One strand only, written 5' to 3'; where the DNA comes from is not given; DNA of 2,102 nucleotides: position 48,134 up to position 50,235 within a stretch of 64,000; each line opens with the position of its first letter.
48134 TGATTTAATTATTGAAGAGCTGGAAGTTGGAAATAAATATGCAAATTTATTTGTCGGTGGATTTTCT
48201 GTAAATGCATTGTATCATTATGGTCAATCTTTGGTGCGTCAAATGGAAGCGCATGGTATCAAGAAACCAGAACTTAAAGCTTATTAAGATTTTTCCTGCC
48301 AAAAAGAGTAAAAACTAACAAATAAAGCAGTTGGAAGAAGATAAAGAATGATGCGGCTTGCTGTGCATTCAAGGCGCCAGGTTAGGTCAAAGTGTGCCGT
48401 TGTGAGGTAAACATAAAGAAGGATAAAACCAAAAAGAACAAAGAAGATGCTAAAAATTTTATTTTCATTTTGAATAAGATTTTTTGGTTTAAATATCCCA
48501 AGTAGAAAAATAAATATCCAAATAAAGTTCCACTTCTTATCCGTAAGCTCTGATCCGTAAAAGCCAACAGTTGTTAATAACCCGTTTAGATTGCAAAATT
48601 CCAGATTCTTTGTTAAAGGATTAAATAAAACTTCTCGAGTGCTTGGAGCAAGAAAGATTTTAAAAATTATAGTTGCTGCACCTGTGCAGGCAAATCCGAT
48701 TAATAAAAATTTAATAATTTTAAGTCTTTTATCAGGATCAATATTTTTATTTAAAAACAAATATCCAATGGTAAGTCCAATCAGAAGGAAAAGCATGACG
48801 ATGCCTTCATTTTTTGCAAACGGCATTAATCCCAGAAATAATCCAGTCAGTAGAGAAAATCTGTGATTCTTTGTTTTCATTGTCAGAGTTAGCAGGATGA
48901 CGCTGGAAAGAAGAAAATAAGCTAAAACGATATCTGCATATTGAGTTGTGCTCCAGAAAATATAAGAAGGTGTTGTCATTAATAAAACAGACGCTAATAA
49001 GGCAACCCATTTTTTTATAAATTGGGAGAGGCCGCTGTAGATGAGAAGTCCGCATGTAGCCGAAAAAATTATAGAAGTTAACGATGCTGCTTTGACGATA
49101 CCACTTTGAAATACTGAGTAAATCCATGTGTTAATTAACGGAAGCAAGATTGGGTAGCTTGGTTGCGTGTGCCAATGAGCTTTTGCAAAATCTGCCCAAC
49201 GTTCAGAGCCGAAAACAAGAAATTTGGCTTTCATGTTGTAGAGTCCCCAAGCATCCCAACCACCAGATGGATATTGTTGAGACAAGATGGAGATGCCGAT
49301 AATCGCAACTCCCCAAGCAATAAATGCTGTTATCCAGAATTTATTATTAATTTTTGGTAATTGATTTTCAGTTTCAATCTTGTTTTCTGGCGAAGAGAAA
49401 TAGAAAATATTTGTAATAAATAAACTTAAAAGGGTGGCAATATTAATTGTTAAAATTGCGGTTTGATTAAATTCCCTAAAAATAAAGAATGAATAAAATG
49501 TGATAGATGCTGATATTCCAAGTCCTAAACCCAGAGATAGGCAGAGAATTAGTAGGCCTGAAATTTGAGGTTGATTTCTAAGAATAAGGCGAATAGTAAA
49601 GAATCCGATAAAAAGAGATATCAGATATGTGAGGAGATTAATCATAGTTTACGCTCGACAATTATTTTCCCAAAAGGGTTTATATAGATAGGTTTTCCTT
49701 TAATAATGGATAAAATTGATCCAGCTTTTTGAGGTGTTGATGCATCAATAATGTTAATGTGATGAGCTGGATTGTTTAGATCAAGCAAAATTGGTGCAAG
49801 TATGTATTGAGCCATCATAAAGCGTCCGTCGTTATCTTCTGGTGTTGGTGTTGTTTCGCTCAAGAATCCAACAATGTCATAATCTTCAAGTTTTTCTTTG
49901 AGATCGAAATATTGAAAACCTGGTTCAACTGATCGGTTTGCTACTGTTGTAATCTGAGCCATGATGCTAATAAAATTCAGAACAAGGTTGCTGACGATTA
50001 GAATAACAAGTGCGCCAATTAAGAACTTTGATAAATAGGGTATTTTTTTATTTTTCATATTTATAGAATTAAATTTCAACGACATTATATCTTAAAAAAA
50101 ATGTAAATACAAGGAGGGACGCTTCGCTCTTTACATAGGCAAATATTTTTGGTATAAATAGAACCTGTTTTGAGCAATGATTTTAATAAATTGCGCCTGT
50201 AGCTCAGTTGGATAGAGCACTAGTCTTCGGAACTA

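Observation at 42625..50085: Hybrid Pgl/Arn/Gtr-like module: acetamido-sugar synthesis, polyprenyl-phosphate loading and two GT-C-like membrane transferases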

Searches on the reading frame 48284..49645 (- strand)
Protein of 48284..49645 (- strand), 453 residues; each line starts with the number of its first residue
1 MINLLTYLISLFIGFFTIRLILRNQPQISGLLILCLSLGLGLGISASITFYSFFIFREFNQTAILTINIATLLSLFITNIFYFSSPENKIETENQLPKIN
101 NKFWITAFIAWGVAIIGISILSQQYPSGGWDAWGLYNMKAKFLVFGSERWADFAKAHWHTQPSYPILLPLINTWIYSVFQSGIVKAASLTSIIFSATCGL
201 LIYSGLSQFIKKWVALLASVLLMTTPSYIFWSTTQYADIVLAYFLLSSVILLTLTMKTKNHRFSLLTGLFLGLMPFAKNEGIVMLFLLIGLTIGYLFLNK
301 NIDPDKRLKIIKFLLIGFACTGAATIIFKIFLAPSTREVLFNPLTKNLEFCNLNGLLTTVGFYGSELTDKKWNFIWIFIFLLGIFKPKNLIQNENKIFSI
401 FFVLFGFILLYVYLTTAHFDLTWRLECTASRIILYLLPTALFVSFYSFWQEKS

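Call 3: search_protein_families(library=pfam, proteins=[window:48284-49645:-], max_evalue=0.01)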
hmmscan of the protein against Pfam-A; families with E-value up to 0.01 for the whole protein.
window:48284-49645:- (453 aa): 2 families
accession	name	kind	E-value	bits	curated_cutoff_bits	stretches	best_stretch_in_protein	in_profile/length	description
PF13231.12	PMT_2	-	4.9e-09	37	26.1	1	165-314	3-145/160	Dolichyl-phosphate-mannose-protein mannosyltransferase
PF02366.24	PMT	-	4.8e-05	23.5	22.7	1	187-320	85-224/245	Dolichyl-phosphate-mannose-protein mannosyltransferase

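Call 4: search_protein_families(library=ncbifam, proteins=[window:48284-49645:-], max_evalue=0.01)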
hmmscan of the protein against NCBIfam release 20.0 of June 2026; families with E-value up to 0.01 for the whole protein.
window:48284-49645:- (453 aa): 2 families
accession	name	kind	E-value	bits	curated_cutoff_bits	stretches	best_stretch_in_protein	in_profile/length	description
NF047440.1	LA3751_2_3_fam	subfamily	7e-09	35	200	1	163-328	80-239/460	LA_3751/LA_3752 family putative glycosyltransferase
TIGR03663.1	TIGR03663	subfamily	0.00094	18.3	126.25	1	167-296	54-181/435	flippase activity-associated protein Agl23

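Call 11: find_homologous_proteins(query=window:48287-49645:-)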
Query window:48287-49645:- (453 aa): 29 proteins with E <= 0.001 among 8000 candidates.
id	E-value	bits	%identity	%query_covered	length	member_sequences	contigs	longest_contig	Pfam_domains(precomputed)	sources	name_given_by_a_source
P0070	1.0e-291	986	100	100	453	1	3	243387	PF13231.13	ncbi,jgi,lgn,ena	-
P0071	4.3e-209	713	71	100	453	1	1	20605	PF13231.13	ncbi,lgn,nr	ncbi:MAG: glycosyltransferase family 39 protein [Candidatus Omnitrophica bacterium]|nr:glycosyltrans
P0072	3.0e-206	704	71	100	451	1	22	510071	PF13231.13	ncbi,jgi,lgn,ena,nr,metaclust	ncbi:MAG: glycosyltransferase family 39 protein [Candidatus Aceula lacicola]|nr:glycosyltransferase 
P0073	1.0e-145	505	55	100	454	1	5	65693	PF13231.13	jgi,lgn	-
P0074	1.3e-139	484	53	100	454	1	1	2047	PF13231.13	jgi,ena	-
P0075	4.3e-139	483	54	100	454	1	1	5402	-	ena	-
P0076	2.3e-138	480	53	99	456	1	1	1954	-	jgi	-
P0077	1.7e-136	474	52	100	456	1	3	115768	PF13231.13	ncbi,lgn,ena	-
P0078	8.9e-130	452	50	100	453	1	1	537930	-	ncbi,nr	ncbi:MAG: glycosyltransferase family 39 protein [Candidatus Aceula meridiana]|nr:glycosyltransferase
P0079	2.4e-129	451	49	100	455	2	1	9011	-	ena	-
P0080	3.0e-128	447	50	100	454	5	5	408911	PF13231.13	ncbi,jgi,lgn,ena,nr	ncbi:MAG TPA: glycosyltransferase family 39 protein [Candidatus Omnitrophota bacterium]|nr:glycosylt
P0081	6.1e-128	446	49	100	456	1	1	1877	-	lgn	-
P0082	4.0e-125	437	50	100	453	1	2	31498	-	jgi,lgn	-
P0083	7.4e-122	426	48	100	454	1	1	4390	-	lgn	-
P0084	4.7e-92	328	42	100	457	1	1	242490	-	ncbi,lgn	-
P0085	1.9e-84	303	39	99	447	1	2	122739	-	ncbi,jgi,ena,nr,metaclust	ncbi:MAG: hypothetical protein A2Z88_07580 [Omnitrophica WOR_2 bacterium GWA2_47_8]|nr:MAG: hypothet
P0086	9.7e-84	300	38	98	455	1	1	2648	PF13231.13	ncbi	-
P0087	9.0e-83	297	38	99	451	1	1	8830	PF13231.13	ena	-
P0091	2.6e-57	213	42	55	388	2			PF13231.13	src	-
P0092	1.3e-56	211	33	99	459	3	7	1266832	-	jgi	-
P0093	1.1e-50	191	33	99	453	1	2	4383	PF13231.13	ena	-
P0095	3.1e-23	101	28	93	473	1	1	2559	PF13231.13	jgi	-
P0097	2.6e-10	58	25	69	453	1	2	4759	PF13231.13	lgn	-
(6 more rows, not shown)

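Call 30: search_solved_structures(query=A2, max_evalue=1)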
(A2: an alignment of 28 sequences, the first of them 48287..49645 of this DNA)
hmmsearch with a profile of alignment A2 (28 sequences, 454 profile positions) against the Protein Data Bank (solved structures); distinct sequences matched with E-value up to 1: 0.

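Call 35: find_encoding_contigs(protein=P0085, flank=8000, max_places=1)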
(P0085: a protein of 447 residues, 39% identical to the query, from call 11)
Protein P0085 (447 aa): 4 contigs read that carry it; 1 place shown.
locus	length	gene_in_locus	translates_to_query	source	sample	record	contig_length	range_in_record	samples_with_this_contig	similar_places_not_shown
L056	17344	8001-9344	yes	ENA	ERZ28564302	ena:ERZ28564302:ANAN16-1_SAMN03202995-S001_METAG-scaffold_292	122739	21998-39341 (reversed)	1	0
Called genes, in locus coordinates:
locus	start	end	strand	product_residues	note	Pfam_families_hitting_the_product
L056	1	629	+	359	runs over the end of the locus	PF00348:polyprenyl_synt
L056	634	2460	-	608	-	PF12895:ANAPC3 (faint), PF23914:TPR_CcmH_CycH (faint), PF25062:ARM_TT21_N (faint), PF28559:TPR_SusR (faint), PF00515:TPR_1 (faint), PF07719:TPR_2 (faint), PF13424:TPR_12 (weak), PF14559:TPR_19 (weak), +7 more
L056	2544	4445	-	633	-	PF12895:ANAPC3 (faint), PF28559:TPR_SusR (faint), PF07719:TPR_2 (faint), PF13174:TPR_6 (faint), PF13432:TPR_16, PF14559:TPR_19 (weak), PF13424:TPR_12, PF23914:TPR_CcmH_CycH, +9 more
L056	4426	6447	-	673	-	PF13424:TPR_12 (weak), PF00515:TPR_1, PF07719:TPR_2 (weak), PF13181:TPR_8 (weak), PF13374:TPR_10 (weak), PF13424:TPR_12, PF25062:ARM_TT21_N (weak), PF14559:TPR_19, +11 more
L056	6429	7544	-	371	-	PF04055:Radical_SAM, PF06969:HemN_C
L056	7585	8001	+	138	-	-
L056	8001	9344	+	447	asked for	-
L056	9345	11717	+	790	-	PF09586:YfhO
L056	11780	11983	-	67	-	-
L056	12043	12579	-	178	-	-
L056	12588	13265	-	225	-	-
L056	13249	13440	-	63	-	PF02416:TatA_B_E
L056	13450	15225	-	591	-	PF21305:type_II_gspD_N0 (weak), PF07660:STN (weak), PF03958:Secretin_N, PF00263:Secretin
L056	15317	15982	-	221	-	-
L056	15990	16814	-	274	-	PF01637:ATPase_2 (weak), PF13401:AAA_22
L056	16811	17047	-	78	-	PF13411:MerR_1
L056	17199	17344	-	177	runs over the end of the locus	PF04612:T2SSM, PF04350:PilO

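Call 36: find_encoding_contigs(protein=P0092, flank=8000, max_places=1)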
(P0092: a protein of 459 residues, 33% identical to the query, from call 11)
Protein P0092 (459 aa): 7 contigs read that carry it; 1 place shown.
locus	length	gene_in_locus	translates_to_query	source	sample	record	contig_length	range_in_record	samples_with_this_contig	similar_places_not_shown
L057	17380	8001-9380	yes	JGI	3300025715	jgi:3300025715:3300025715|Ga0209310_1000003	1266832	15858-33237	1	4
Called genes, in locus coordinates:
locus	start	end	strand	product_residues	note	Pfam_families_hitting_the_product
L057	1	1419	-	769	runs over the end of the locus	PF00989:PAS, PF13426:PAS_9, PF08447:PAS_3, PF00989:PAS, PF13426:PAS_9, PF00989:PAS, PF08448:PAS_4, PF13426:PAS_9, +8 more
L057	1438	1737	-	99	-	-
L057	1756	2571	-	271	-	PF01435:Peptidase_M48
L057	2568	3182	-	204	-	PF12917:YfbR-like, PF13023:HD_3, PF01966:HD (weak)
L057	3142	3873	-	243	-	PF08032:SpoU_sub_bind, PF00588:SpoU_methylase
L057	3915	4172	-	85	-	-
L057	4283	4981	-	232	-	-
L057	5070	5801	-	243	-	PF00535:Glycos_transf_2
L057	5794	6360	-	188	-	PF25084:LbH_EIF2B (weak), PF25087:GMPPB_C (faint), PF00132:Hexapep, PF14602:Hexapep_2 (weak)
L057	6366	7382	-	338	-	PF01408:GFO_IDH_MocA, PF02894:GFO_IDH_MocA_C, PF22725:GFO_IDH_MocA_C3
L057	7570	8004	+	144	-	-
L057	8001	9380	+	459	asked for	-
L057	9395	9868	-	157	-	PF03449:GreA_GreB_N, PF01272:GreA_GreB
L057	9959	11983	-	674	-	PF00515:TPR_1, PF13414:TPR_11, PF13424:TPR_12, PF14559:TPR_19, PF00515:TPR_1, PF07719:TPR_2, PF13181:TPR_8, PF13414:TPR_11, +32 more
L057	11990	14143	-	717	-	PF13424:TPR_12, PF13414:TPR_11, PF14559:TPR_19, PF00515:TPR_1, PF13424:TPR_12, PF13414:TPR_11, PF00515:TPR_1, PF13414:TPR_11, +20 more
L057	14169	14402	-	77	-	-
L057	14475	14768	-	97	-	PF02575:YbaB_DNA_bd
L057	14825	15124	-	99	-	PF02325:CCB3_YggT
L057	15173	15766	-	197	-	PF02470:MlaD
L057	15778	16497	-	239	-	PF00005:ABC_tran, PF13304:AAA_21 (faint)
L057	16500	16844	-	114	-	-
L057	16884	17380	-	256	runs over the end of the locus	PF02405:MlaE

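Call 37: find_encoding_contigs(protein=P0084, flank=8000, max_places=1)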
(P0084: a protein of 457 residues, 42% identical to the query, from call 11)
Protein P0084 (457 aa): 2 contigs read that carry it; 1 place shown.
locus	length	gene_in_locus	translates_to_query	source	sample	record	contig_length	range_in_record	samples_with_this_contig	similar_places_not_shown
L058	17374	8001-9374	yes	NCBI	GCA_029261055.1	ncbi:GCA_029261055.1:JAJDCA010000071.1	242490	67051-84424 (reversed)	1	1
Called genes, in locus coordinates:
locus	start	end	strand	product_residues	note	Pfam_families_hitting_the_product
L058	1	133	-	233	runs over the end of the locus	PF00902:TatC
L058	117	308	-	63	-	PF02416:TatA_B_E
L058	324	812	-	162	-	PF05099:TerB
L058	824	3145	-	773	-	PF00989:PAS, PF08448:PAS_4, PF13426:PAS_9, PF00989:PAS, PF08448:PAS_4, PF13426:PAS_9, PF00989:PAS, PF13426:PAS_9, +10 more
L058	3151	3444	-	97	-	-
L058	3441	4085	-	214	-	PF01435:Peptidase_M48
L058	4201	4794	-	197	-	PF12917:YfbR-like, PF13023:HD_3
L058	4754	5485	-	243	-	PF08032:SpoU_sub_bind, PF00588:SpoU_methylase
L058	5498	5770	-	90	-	-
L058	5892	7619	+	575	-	-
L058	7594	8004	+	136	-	-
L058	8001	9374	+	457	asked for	-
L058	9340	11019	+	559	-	-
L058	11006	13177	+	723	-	PF09586:YfhO (weak)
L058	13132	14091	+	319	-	PF13181:TPR_8 (faint), PF24575:TPR_Slam (faint), PF00515:TPR_1 (weak), PF07719:TPR_2 (weak), PF13432:TPR_16 (weak), PF13414:TPR_11 (weak), PF13431:TPR_17 (weak), PF07719:TPR_2 (weak), +7 more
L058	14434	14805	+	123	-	-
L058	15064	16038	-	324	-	PF02156:Glyco_hydro_26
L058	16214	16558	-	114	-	PF13744:HTH_37 (weak), PF01381:HTH_3 (weak)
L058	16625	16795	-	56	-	-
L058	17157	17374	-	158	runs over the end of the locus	-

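Call 45: predict_structure(alignment_id=A2)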
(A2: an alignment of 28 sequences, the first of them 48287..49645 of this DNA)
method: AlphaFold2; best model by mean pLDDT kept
length: 453 residues; sequences in the alignment: 28
mean_pLDDT: 89.8   pTM: 0.92
mean pLDDT of the five models: 89.8, 89.7, 89.6, 87.4, 86.8
residues with pLDDT >= 90: 313; 70-90: 111; 50-70: 18; < 50: 11
segments of 3 or more residues with pLDDT < 50: 87-95
pLDDT, mean of each block of 10 residues (from residue 1): 82 97 83 97 98 95 96 95 61 54 90 92 83 86 92 79 90 91 86 96 96 95 93 93 98 95 97 96 97 96 95 98 94 74 75 92 89 89 91 94 95 84 88 95 95 62
secondary structure, 60 per line:
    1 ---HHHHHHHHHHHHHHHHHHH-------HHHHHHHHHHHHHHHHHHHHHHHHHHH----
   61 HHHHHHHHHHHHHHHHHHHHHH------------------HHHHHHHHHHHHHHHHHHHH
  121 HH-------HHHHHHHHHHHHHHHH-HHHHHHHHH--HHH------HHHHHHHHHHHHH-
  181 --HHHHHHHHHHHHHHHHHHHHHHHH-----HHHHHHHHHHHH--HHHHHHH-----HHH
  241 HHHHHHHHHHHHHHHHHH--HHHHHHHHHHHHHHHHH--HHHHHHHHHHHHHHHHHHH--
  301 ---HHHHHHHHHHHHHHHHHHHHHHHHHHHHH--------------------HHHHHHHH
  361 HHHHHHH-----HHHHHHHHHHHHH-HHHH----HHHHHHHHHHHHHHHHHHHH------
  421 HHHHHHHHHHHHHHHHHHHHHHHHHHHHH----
elements in order: H4-22 H30-56 H61-82 H101-122 H130-145 H147-155 H167-179 H183-206 H212-223 H226-232 H238-258 H261-277 H280-298 H304-332 H353-367 H373-385 H387-390 H395-414 H421-449

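Call 47: fold_search(model_id=the predicted structure, library=pdb)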
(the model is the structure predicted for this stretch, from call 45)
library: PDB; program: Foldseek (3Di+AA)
matches with E <= 10: 125; with E <= 0.001: 1
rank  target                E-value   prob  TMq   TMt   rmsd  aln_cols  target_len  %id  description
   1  7oci_F                8.3e-04  1.00  0.40  0.30  17.4       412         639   16  Cryo-EM structure of yeast Ost6p containing oligosaccharyltransferase complex (released 2022-02-16)
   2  6ezn_F                2.3e-03  1.00  0.38  0.28  18.3       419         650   16  Cryo-EM structure of the yeast oligosaccharyltransferase (OST) complex (released 2018-01-17)
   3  9n9j_I                3.0e-03  1.00  0.49  0.33   8.3       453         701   12  Structure of a GRP94 folding intermediate engaged with a CCDC134- and FKBP11-bound secretory translocon (released 2025-11-19)
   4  8age_A                3.0e-03  1.00  0.40  0.29  16.8       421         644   14  Structure of yeast oligosaccharylransferase complex with acceptor peptide bound (released 2022-12-07)
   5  6s7o_A                3.7e-03  1.00  0.48  0.35   9.0       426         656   13  Cryo-EM structure of human oligosaccharyltransferase complex OST-A (released 2019-12-18)
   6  8b6l_I                4.8e-03  1.00  0.45  0.31  14.3       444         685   16  Subtomogram average of the human Sec61-TRAP-OSTA-translocon (released 2022-12-07)
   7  3rce_A                5.2e-03  1.00  0.43  0.30   8.5       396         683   16  Bacterial oligosaccharyltransferase PglB (released 2011-06-15)
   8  8agb_A                6.4e-03  1.00  0.39  0.29  19.0       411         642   16  Structure of yeast oligosaccharylransferase complex with lipid-linked oligosaccharide bound (released 2022-12-07)
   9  6ftg_5                6.9e-03  1.00  0.47  0.34  14.0       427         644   13  Subtomogram average of OST-containing ribosome-translocon complexes from canine rough microsomal membranes (released 2018-03-21)
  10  6c26_A                7.5e-03  1.00  0.37  0.27  19.5       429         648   15  The Cryo-EM structure of a eukaryotic oligosaccharyl transferase complex (released 2018-01-31)
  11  8pn9_A                8.8e-03  1.00  0.49  0.35   9.0       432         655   13  Structure of human oligosaccharyltransferase OST-A complex bound to NGI-1 (released 2024-05-08)
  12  7e9s_A                9.2e-03  1.00  0.44  0.26  10.8       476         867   12  Archaeal oligosaccharyltransferase AglB from Archaeoglobus fulgidus in complex with an inhibitory peptide and a dolich (released 2021-09-08)
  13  8agc_A                9.6e-03  1.00  0.49  0.34   7.3       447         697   13  Structure of yeast oligosaccharylransferase complex with lipid-linked oligosaccharide and non-acceptor peptide bound (released 2022-12-07)
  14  3waj                  1.7e-02  1.00  0.32  0.20  17.7       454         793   13  Crystal structure of the Archaeoglobus fulgidus oligosaccharyltransferase (O29867_ARCFU) complex with Zn and sulfate (released 2013-10-30)
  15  9s6s_A                2.0e-02  1.00  0.40  0.35   8.6       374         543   11  Ternary cryo-EM structure of human ALG9 with Dol25-PP-GlcNAc2Man6, Dol25-P-Man and Fab (released 2026-03-18)
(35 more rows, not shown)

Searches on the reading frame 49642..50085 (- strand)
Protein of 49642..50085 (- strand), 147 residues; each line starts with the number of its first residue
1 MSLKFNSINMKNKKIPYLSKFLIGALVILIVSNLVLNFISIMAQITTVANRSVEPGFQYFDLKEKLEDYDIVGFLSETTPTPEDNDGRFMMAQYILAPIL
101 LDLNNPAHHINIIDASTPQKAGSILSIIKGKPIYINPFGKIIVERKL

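Call 3: search_protein_families(library=pfam, proteins=[window:49642-50085:-], max_evalue=0.01)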
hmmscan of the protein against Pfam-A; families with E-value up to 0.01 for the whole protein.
window:49642-50085:- (147 aa): 0 families

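Call 4: search_protein_families(library=ncbifam, proteins=[window:49642-50085:-], max_evalue=0.01)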
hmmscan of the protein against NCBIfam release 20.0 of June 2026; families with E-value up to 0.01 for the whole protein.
window:49642-50085:- (147 aa): 0 families

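Call 76: find_homologous_proteins(query=window:49645-50085:-)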
Query window:49645-50085:- (147 aa): 5 proteins with E <= 0.001 among 66 candidates.
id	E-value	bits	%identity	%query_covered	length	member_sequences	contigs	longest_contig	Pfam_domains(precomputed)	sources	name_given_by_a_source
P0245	5.2e-83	294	100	94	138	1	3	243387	-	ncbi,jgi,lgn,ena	-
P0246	6.0e-58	212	69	94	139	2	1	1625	-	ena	-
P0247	4.9e-56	206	76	74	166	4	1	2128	-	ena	-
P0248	4.0e-54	200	70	94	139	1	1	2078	-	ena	-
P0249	1.7e-52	195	69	93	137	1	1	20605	-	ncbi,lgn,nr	ncbi:MAG: hypothetical protein PHY73_07920 [Candidatus Omnitrophica bacterium]|nr:hypothetical prote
